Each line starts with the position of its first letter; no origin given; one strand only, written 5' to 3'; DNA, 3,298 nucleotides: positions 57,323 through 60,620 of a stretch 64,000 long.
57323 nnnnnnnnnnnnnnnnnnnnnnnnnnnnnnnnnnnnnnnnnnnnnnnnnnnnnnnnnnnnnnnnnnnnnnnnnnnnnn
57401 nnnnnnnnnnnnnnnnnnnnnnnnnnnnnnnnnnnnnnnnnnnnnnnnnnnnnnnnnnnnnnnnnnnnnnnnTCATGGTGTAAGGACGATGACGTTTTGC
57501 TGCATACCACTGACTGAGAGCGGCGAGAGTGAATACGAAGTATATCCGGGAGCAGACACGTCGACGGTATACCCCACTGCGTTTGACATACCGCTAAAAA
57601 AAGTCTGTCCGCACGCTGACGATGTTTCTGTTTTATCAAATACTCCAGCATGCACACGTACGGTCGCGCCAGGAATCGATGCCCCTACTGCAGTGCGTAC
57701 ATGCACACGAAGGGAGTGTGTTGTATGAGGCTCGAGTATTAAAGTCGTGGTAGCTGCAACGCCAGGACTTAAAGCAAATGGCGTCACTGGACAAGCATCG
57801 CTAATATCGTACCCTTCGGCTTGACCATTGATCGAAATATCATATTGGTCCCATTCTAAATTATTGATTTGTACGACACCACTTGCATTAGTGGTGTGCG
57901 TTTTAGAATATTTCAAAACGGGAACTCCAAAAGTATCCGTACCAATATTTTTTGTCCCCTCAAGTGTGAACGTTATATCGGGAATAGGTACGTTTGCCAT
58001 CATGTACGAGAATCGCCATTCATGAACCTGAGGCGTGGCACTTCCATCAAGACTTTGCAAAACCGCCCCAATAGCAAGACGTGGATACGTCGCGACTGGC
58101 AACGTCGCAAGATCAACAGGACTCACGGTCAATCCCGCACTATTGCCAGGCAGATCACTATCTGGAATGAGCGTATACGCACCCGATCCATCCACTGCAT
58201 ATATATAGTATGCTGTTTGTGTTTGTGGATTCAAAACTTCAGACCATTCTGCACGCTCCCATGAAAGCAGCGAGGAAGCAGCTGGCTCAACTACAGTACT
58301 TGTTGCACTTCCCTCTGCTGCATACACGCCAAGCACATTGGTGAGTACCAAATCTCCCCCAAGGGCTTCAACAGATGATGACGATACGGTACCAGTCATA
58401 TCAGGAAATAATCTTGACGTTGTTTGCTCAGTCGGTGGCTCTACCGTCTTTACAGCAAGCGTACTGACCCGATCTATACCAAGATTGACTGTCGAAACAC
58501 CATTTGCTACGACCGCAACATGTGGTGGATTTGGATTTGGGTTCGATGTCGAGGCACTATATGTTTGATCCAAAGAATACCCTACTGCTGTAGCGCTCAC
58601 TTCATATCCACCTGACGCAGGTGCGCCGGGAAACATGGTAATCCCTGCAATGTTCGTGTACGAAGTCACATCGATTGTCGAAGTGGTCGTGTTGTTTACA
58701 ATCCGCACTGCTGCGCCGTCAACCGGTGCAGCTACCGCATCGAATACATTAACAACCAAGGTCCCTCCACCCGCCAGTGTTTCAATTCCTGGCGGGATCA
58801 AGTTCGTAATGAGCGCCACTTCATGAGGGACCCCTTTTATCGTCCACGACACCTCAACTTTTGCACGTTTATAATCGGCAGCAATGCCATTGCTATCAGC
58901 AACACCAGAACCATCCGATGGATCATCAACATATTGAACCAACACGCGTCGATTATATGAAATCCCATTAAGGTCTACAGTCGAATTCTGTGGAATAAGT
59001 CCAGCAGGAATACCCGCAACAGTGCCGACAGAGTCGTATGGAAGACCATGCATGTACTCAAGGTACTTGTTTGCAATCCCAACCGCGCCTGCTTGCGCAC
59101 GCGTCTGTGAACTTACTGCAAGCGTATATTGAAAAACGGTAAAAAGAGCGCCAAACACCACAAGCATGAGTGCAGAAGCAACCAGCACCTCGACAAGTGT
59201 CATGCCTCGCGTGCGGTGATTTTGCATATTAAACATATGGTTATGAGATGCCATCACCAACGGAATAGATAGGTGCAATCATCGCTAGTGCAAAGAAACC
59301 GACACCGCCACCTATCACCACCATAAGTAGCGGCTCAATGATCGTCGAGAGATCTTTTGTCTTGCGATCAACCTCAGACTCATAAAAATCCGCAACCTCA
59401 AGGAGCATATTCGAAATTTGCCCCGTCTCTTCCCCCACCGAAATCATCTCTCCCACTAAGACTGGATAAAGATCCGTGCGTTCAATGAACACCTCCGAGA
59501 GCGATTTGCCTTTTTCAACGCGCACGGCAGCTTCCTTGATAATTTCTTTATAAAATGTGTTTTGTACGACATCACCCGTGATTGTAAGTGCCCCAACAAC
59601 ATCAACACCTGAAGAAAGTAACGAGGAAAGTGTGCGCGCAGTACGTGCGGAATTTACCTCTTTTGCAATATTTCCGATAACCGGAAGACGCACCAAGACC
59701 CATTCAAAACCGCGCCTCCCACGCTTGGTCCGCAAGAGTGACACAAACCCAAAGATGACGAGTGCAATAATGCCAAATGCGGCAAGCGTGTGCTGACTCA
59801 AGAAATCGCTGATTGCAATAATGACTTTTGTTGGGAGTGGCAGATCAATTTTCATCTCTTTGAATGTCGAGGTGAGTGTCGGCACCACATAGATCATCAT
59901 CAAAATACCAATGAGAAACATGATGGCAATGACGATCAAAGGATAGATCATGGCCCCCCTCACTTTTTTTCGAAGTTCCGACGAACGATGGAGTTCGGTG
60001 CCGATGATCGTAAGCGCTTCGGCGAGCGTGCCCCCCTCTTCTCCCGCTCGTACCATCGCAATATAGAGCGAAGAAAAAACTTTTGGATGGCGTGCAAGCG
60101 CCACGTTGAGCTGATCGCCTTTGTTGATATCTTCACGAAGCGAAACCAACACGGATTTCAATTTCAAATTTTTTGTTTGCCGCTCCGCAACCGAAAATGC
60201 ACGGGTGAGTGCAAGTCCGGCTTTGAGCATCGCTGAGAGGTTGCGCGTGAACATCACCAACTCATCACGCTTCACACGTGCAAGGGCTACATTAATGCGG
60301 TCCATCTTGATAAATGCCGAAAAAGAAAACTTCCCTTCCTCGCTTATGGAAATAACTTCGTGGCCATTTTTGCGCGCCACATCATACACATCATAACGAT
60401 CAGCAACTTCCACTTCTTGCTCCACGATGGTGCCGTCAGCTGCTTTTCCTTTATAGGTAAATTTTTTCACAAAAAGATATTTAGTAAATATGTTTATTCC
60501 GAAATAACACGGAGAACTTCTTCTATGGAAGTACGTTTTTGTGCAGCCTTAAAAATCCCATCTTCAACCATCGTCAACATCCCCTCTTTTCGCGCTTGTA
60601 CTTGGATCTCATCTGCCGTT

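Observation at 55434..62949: Second GspE/GspF cluster with three unusually large minor pilins (ComG-like pseudopilus or adhesive pilus)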

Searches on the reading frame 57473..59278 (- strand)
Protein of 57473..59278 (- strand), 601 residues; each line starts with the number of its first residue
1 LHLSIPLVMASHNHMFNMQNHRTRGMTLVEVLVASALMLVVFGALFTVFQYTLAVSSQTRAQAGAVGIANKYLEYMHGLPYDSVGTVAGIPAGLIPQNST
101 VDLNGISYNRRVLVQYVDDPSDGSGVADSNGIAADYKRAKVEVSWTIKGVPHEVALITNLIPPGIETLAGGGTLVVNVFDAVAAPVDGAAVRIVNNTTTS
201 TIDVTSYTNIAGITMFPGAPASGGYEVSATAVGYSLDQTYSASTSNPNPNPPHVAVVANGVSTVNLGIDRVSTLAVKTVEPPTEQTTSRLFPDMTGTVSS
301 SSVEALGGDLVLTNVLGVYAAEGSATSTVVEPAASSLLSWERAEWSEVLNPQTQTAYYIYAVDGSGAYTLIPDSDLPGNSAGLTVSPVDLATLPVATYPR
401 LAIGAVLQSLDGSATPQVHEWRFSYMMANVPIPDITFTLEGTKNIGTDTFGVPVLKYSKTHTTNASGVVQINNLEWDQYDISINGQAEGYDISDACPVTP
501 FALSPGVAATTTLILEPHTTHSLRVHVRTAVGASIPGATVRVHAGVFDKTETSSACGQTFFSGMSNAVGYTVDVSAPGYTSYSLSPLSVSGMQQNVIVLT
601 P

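Call 5: search_protein_families(library=pfam, proteins=[window:57473-59278:-], max_evalue=0.1)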
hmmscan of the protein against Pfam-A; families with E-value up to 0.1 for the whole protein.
window:57473-59278:- (601 aa): 4 families
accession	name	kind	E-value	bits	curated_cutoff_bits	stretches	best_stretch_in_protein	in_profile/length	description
PF13620.12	CarboxypepD_reg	-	9.4e-12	45.6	32.3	2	523-596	2-76/82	Carboxypeptidase regulatory-like domain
PF07963.17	N_methyl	-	1.3e-05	25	21.2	1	21-46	2-27/27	Prokaryotic N-terminal methylation motif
PF17802.7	SpaA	-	0.00033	21.2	23.1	1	431-495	15-70/91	Prealbumin-like fold domain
PF17210.9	SdrD_B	-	0.007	17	29.7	0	180-245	18-79/112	SdrD B-like domain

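Call 6: search_protein_families(library=ncbifam, proteins=[window:57473-59278:-], max_evalue=0.1)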
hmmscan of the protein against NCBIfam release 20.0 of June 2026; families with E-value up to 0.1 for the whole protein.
window:57473-59278:- (601 aa): 2 families
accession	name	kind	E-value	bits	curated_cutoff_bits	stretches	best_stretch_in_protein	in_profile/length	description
TIGR02532.1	IV_pilin_GFxxxE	domain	0.0037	17.1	16.3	1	24-44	2-22/24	prepilin-type N-terminal cleavage/methylation domain-containing protein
NF007660.0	PRK10332.1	equivalog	0.038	14.5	86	1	21-62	6-46/107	prepilin-type N-terminal cleavage/methylation domain-containing protein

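Call 19: find_homologous_proteins(query=window:57473-59227:-)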
Query window:57473-59227:- (584 aa): 404 proteins with E <= 0.001 among 8000 candidates; the best 120 are listed.
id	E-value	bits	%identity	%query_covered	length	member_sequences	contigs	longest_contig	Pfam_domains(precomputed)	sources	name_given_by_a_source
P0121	0.0e+0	1267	100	100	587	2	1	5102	PF07963.18,PF13620.13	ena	-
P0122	4.9e-200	684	55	99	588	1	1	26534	PF17802.8,PF13620.13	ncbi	-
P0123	6.2e-190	651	55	99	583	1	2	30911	PF13620.13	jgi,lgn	-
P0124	3.8e-189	648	53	99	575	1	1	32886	PF13620.13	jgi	jgi:hypothetical protein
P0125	1.5e-187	643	55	100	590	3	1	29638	PF13620.13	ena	-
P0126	3.3e-187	642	53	99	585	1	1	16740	PF13620.13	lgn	-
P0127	1.3e-186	640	54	99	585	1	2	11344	PF13620.13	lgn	-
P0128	2.3e-186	639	56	99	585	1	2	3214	PF13620.13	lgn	-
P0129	2.0e-184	632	53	99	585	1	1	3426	PF13620.13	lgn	-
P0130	2.7e-182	625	53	100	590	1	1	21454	PF07963.18,PF13620.13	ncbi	-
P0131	2.2e-180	619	52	99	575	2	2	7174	PF13620.13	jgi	jgi:hypothetical protein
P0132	2.8e-180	619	52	98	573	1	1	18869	PF13620.13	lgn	-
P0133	1.9e-179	616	52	99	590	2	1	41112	PF17802.8,PF13620.13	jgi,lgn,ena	-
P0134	2.6e-178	612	52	99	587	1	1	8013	PF17802.8,PF13620.13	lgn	-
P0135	4.3e-178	611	50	99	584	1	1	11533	PF13620.13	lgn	-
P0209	5.4e-145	502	43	99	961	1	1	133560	PF00354.25,PF17802.8,PF13620.13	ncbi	ncbi:MAG: prepilin-type N-terminal cleavage/methylation domain-containing protein [Candidatus Paceib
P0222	2.4e-142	493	44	99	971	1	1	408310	PF17802.8,PF13620.13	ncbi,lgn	-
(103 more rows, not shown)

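Call 30: search_solved_structures(query=A2, max_evalue=1, show_alignments=0)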
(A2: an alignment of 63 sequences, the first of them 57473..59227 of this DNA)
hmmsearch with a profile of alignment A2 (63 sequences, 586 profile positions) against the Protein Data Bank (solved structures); distinct sequences matched with E-value up to 1: 11.
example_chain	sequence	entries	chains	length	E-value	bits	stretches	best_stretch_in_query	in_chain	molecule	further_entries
4wi0_B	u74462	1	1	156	0.01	17.4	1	511-581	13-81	Cellulosomal scaffoldin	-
4u3s_B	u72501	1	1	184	0.014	17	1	511-581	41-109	Cellulosomal scaffoldin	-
5g5d_B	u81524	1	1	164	0.054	15.1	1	513-581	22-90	CELLULOSOMAL-SCAFFOLDING PROTEIN A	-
2b59_B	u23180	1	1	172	0.06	14.9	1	513-581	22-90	Cellulosomal scaffolding protein A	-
9hfj_A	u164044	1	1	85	0.078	14.6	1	506-585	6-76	SusC homolog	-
3mn8_A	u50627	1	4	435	0.086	14.4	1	492-582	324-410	LP15968p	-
5aq0_A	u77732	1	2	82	0.13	13.8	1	514-581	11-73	CARBOXYPEPTIDASE D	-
9egp_A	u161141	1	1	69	0.34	12.5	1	5-29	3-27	Geopilin domain 1 protein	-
7tgg_A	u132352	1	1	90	0.51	11.9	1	4-29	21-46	Geopilin domain 1 protein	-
6rpt_E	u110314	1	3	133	0.61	11.6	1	482-539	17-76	Complement C5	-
3e8v_A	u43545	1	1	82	0.96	11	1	163-204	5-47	Possible transglutaminase-family protein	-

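Call 34: predict_structure(alignment_id=A2)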
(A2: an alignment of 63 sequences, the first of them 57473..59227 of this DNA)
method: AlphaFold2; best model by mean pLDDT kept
length: 584 residues; sequences in the alignment: 63
mean_pLDDT: 90.6   pTM: 0.69
mean pLDDT of the five models: 90.6, 90.5, 89.5, 88.6, 87.8
residues with pLDDT >= 90: 441; 70-90: 104; 50-70: 18; < 50: 21
segments of 3 or more residues with pLDDT < 50: 1-3, 105-116, 146-151
pLDDT, mean of each block of 10 residues (from residue 1): 57 88 92 88 90 89 80 77 90 89 52 54 93 91 62 75 95 93 85 88 87 97 94 92 86 98 96 92 95 95 97 91 97 97 96 98 97 96 97 96 97 96 97 95 98 97 96 96 95 97 97 96 96 97 96 97 97 95 96
secondary structure, 60 per line:
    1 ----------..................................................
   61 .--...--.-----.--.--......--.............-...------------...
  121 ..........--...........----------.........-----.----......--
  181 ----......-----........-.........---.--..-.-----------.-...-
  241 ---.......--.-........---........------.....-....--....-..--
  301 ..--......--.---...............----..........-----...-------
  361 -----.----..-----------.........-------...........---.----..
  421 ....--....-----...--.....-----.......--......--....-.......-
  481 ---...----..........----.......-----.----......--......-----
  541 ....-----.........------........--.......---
elements in order: H11-61 E81-86 E89-101 E118-130 E133-143 E154-162 E173-178 E185-190 E196-203 E205-213 E237-239 E244-250 E255-262 E266-273 E280-284 E286-289 E292-295 E305-310 E320-331 E336-345 E351-353 E384-392 E400-410 E419-424 E427-430 E436-438 E441-445 E451-457 E460-465 H468-471 E473-479 E484-486 E491-500 E505-511 E522-527 E530-535 E541-544 E550-558 E565-572 E575-581

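Call 78: search_protein_families(library=pfam, proteins=[P0209, P0222], max_evalue=0.01)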
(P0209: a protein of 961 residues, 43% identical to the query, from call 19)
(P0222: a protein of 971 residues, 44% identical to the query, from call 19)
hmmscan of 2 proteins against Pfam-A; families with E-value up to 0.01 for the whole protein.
P0209 (961 aa): 5 families
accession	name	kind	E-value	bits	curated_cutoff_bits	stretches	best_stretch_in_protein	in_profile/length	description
PF00354.24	Pentaxin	-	1.2e-12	48.4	25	1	782-930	11-154/194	Pentaxin family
PF13620.12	CarboxypepD_reg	-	2.7e-11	44.1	32.3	2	168-253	6-75/82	Carboxypeptidase regulatory-like domain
PF17802.7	SpaA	-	1.9e-05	25.1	23.1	1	418-486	10-70/91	Prealbumin-like fold domain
PF10102.14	DUF2341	-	6.9e-05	23.7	23.4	1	655-736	1-69/84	Domain of unknown function (DUF2341)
PF07963.17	N_methyl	-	0.0011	18.9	21.2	1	13-36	4-27/27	Prokaryotic N-terminal methylation motif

P0222 (971 aa): 4 families
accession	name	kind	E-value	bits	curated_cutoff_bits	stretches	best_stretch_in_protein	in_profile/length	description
PF13620.12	CarboxypepD_reg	-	5.1e-14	52.8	32.3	2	177-266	6-80/82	Carboxypeptidase regulatory-like domain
PF17802.7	SpaA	-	3.8e-06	27.4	23.1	0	179-245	9-78/91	Prealbumin-like fold domain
PF10102.14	DUF2341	-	0.00081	20.2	23.4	1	665-723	2-59/84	Domain of unknown function (DUF2341)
PF07963.17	N_methyl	-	0.0012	18.8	21.2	1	22-45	4-27/27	Prokaryotic N-terminal methylation motif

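Call 87: search_protein_families(library=ncbifam, alignment_id=A2, max_evalue=0.001)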
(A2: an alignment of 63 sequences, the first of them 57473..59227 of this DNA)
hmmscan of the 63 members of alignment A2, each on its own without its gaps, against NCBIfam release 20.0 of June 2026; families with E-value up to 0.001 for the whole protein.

A. member 1, window:57473-59227:- (584 aa): 0 families

B. families by the number of members that match (of 63 scanned): 6 families
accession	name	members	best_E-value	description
TIGR02532.1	IV_pilin_GFxxxE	11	4.4e-06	prepilin-type N-terminal cleavage/methylation domain-containing protein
TIGR04134.1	lipo_with_rSAM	5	2.1e-05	radical SAM-associated putative lipoprotein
NF041013.1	T4P_ComGE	5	3.9e-05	competence type IV pilus minor pilin ComGE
TIGR01707.1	gspI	2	2.9e-05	type II secretion system minor pseudopilin GspI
TIGR02599.1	TIGR02599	1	0.00039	Verru_Chthon cassette protein C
TIGR02523.1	type_IV_pilV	1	0.00043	type IV pilus modification protein PilV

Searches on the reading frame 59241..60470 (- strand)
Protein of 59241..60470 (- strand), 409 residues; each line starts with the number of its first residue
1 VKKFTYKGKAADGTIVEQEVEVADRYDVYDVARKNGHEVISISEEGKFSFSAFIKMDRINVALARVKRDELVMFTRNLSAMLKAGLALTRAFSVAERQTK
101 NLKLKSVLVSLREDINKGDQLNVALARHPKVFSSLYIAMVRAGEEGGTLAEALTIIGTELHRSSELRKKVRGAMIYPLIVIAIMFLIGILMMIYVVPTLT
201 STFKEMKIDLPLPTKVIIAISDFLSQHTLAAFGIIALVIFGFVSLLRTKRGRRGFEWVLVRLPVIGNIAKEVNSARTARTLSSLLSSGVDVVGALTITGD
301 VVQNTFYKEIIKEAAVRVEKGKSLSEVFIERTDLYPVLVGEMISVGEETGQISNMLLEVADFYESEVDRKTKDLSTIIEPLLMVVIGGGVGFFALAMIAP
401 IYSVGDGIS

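Call 5: search_protein_families(library=pfam, proteins=[window:59241-60470:-], max_evalue=0.1)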
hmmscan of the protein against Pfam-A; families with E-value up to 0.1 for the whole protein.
window:59241-60470:- (409 aa): 1 family
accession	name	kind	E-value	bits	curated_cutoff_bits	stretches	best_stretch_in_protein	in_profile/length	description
PF00482.28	T2SSF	-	4.9e-60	201.4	25.2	2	74-197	1-125/125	Type II secretion system (T2SS), protein F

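Call 6: search_protein_families(library=ncbifam, proteins=[window:59241-60470:-], max_evalue=0.1)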
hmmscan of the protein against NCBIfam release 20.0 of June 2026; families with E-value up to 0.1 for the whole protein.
window:59241-60470:- (409 aa): 7 families
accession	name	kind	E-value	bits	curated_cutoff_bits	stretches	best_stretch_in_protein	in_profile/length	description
TIGR02120.1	GspF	equivalog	1e-98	331.2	424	1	4-405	1-398/401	type II secretion system inner membrane protein GspF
NF052607.1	T4PiliAsmPilCThrm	equivalog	1.6e-87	294.2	700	1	1-404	1-400/406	type IV pilus assembly protein PilC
NF052606.1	T4PiliAsmPilCMyx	equivalog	3.9e-83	279.6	700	1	3-408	21-418/419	type IV pilus assembly protein PilC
NF007861.0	PRK10573.1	equivalog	9.5e-67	225.8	401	1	57-408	46-398/401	protein transport protein HofC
NF047826.1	T3SSXpsF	equivalog_domain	2.1e-66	224.4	650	1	1-408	1-404/405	type II secretion system protein XpsF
NF041012.2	T4P_ComGB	equivalog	2.6e-42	145.4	240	1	73-403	5-329/332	competence type IV pilus assembly protein ComGB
NF009165.0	PRK12512.1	equivalog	0.05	13.2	198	1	269-326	117-174/184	RNA polymerase sigma factor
